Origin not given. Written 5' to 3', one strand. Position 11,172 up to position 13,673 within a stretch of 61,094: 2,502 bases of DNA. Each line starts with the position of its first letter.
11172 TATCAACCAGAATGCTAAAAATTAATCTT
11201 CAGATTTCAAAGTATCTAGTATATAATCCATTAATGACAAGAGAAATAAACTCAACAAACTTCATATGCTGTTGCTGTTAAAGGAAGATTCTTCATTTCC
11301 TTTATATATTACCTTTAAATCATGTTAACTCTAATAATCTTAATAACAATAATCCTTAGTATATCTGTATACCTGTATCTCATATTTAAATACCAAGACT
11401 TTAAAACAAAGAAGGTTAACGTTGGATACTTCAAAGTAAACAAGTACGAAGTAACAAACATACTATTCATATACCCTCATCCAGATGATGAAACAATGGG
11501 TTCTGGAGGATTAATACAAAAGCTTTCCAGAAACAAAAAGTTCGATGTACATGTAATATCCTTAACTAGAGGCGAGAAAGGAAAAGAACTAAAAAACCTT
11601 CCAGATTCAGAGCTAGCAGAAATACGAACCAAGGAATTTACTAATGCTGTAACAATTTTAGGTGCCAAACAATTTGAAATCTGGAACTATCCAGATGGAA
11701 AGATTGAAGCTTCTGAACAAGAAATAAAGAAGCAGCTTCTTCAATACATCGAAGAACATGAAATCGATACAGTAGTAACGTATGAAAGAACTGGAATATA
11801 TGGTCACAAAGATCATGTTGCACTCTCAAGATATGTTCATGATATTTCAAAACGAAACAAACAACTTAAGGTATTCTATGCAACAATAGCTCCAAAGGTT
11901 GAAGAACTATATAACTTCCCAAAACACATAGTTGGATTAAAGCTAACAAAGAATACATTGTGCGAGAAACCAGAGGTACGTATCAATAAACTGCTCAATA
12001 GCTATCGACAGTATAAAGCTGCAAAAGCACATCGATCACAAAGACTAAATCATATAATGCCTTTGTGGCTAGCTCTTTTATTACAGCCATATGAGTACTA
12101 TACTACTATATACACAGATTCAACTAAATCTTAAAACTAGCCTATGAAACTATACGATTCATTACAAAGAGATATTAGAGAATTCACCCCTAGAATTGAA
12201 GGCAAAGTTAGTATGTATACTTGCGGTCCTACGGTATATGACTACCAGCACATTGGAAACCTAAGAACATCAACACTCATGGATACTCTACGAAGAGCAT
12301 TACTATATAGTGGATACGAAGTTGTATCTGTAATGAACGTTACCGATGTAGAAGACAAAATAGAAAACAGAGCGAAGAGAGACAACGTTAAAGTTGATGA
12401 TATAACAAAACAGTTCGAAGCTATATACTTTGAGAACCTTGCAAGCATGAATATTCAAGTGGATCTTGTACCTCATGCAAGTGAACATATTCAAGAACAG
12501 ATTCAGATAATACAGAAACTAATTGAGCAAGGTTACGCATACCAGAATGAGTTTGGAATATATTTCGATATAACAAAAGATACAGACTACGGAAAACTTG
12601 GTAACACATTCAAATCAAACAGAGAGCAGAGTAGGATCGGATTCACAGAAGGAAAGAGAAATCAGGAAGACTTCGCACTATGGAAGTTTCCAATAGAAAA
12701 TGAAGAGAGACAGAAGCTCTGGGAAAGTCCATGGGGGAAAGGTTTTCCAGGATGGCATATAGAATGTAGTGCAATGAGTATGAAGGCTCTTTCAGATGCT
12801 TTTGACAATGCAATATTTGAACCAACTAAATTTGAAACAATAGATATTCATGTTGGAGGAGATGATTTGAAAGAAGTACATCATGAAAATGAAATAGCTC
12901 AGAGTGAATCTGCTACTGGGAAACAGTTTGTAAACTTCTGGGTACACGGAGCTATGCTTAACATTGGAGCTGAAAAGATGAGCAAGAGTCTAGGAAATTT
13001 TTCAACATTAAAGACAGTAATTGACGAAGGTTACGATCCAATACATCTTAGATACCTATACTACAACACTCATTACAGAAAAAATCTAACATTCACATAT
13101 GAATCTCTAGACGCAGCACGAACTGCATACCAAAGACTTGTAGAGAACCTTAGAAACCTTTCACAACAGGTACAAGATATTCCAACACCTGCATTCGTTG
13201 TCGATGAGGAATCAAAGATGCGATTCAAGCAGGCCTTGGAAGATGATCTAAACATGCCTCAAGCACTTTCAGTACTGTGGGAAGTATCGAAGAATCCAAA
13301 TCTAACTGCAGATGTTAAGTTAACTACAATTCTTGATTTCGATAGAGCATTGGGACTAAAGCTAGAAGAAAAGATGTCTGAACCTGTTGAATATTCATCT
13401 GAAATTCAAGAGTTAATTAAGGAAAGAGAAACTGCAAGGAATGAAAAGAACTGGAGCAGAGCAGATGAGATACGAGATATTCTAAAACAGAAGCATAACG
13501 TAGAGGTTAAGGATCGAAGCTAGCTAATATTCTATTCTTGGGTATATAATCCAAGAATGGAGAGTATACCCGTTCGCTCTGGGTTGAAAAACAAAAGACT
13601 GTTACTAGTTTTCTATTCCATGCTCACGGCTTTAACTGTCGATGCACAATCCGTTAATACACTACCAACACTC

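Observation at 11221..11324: Leaderless poly-cysteine uORF: candidate cysteine-sensing attenuator of the PIG-L-cysS operon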

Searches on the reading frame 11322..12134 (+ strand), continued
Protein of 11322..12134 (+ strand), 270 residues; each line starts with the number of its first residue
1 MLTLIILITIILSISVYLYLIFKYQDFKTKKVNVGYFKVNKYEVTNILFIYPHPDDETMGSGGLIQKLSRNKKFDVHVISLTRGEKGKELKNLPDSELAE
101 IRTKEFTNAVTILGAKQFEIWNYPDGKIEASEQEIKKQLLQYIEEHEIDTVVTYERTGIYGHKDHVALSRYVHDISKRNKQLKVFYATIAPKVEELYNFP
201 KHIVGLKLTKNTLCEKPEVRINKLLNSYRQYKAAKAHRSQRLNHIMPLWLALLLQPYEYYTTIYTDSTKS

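Call 62: find_encoding_contigs(protein=P0010, flank=2000, max_places=1)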
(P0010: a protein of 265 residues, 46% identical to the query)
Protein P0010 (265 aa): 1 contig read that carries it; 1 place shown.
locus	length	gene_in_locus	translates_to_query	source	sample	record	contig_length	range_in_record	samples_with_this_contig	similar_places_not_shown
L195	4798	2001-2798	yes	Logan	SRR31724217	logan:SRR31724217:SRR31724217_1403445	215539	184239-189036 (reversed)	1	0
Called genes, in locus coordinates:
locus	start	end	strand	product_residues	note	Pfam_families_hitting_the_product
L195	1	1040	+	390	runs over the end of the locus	PF01820:Dala_Dala_lig_N, PF02222:ATP-grasp (faint), PF02786:CPSase_L_D2 (faint), PF07478:Dala_Dala_lig_C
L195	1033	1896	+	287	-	-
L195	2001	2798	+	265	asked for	PF02585:PIG-L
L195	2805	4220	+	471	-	PF00133:tRNA-synt_1 (faint), PF01406:tRNA-synt_1e, PF01921:tRNA-synt_1f (faint), PF09334:tRNA-synt_1g (weak), PF09190:DALR_2 (weak)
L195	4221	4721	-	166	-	-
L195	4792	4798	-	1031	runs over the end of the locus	PF00580:UvrD-helicase, PF13245:AAA_19, PF13361:UvrD_C, PF13538:UvrD_C_2 (faint), PF12705:PDDEXK_1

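Call 71: search_solved_structures(query=window:11322-12131:+, max_evalue=0.001)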
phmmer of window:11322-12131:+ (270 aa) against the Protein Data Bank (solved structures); distinct sequences matched with E-value up to 0.001: 9.
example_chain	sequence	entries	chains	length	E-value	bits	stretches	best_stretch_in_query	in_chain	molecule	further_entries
8bgn_A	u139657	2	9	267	2.9e-13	53.1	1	43-167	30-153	Diacetylchitobiose deacetylase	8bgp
8bgo_A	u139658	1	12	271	3e-13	53.1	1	43-167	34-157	Diacetylchitobiose deacetylase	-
3wl4_A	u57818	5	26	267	6.6e-12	48.7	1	41-185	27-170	Uncharacterized protein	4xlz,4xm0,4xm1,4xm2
3we7_A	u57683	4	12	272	1.1e-11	48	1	44-166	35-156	Putative uncharacterized protein PH0499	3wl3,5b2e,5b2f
1q7t_A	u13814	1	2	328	1.9e-08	37.3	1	26-90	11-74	hypothetical protein Rv1170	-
4ewl_A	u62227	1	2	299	2.3e-07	33.8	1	43-90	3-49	1D-myo-inositol 2-acetamido-2-deoxy-alpha-D-glucopyranoside deacetylase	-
1q74_A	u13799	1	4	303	2.4e-07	33.7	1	43-90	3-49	1D-myo-inositol 2-acetamido-2-deoxy-alpha-D-glucopyranoside Deacetylase (MshB)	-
1uan_A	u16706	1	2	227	4.4e-06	29.6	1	46-171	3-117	hypothetical protein TT1542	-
5bmo_A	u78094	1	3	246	3.5e-05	26.6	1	45-157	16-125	Putative uncharacterized protein LnmX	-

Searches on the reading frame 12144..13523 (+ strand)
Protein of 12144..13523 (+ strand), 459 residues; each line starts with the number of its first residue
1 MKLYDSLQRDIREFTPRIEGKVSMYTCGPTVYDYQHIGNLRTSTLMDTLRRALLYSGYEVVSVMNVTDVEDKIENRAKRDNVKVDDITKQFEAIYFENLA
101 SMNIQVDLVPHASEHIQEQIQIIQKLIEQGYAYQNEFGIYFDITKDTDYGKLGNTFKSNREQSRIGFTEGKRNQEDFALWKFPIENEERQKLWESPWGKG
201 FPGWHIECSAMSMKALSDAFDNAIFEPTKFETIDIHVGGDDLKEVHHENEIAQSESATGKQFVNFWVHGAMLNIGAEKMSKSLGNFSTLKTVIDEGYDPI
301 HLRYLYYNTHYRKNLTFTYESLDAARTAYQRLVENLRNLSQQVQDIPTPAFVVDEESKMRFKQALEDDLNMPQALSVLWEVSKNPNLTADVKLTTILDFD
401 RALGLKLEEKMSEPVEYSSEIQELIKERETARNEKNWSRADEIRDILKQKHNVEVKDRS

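Call 6: search_protein_families(library=pfam, proteins=[window:12144-13523:+])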
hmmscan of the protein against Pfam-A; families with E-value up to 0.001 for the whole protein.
window:12144-13523:+ (459 aa): 6 families
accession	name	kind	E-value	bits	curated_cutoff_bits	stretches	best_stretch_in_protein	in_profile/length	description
PF01406.26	tRNA-synt_1e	-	1.8e-98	330.1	27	1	16-326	4-300/301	tRNA synthetases class I (C) catalytic domain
PF09334.17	tRNA-synt_1g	-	1e-12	48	20.1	2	33-146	12-127/391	tRNA synthetases class I (M)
PF09190.17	DALR_2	-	1.5e-06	29.1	22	1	360-390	1-31/57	DALR domain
PF23493.1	CysS_C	-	2.6e-05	24.7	23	1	417-458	4-44/51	Cysteinyl-tRNA ligase anticodon binding domain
PF01921.24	tRNA-synt_1f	-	4.6e-05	22.9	27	0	275-337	279-340/360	tRNA synthetases class I (K)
PF00133.28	tRNA-synt_1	-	0.00047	19.5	22.7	0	234-316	330-412/414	tRNA synthetases class I (I, L, M and V)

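Call 36: search_protein_families(library=ncbifam, proteins=[window:12144-13523:+], max_evalue=0.01)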
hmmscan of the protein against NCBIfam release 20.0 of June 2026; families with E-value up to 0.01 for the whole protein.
window:12144-13523:+ (459 aa): 11 families
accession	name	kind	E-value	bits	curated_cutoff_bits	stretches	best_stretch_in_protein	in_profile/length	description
TIGR00435.1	cysS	equivalog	1.1e-129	433.6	340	1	1-458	1-457/466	cysteine--tRNA ligase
NF011108.0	PRK14536.1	equivalog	1.1e-115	387.3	780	1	1-457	3-480/490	cysteine--tRNA ligase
NF011107.0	PRK14534.1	equivalog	1.3e-84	284.9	744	1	1-455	3-470/481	cysteine--tRNA ligase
TIGR03447.1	mycothiol_MshC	equivalog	6.7e-59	199.7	485.1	1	1-384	18-384/411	cysteine--1-D-myo-inosityl 2-amino-2-deoxy-alpha-D-glucopyranoside ligase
TIGR00398.1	metG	equivalog_domain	1.4e-14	53.7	336.35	2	33-149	12-130/530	methionine--tRNA ligase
NF001100.0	PRK00133.1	equivalog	4.3e-11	42.1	587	2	267-351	320-402/676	methionine--tRNA ligase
NF008900.0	PRK12267.1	equivalog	6.1e-08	31.6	598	1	31-140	13-126/648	methionine--tRNA ligase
TIGR00392.1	ileS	equivalog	2.8e-06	25.8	621.4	1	262-336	595-668/861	isoleucine--tRNA ligase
NF009687.0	PRK13208.1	equivalog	4.7e-06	25.1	738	1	260-354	516-598/801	valine--tRNA ligase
NF008957.0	PRK12300.1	subfamily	0.00022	19.3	677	1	271-344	619-692/946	leucine--tRNA ligase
NF008863.0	PRK11893.2-5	equivalog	0.00068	18.3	551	1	38-130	23-122/531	methionine--tRNA ligase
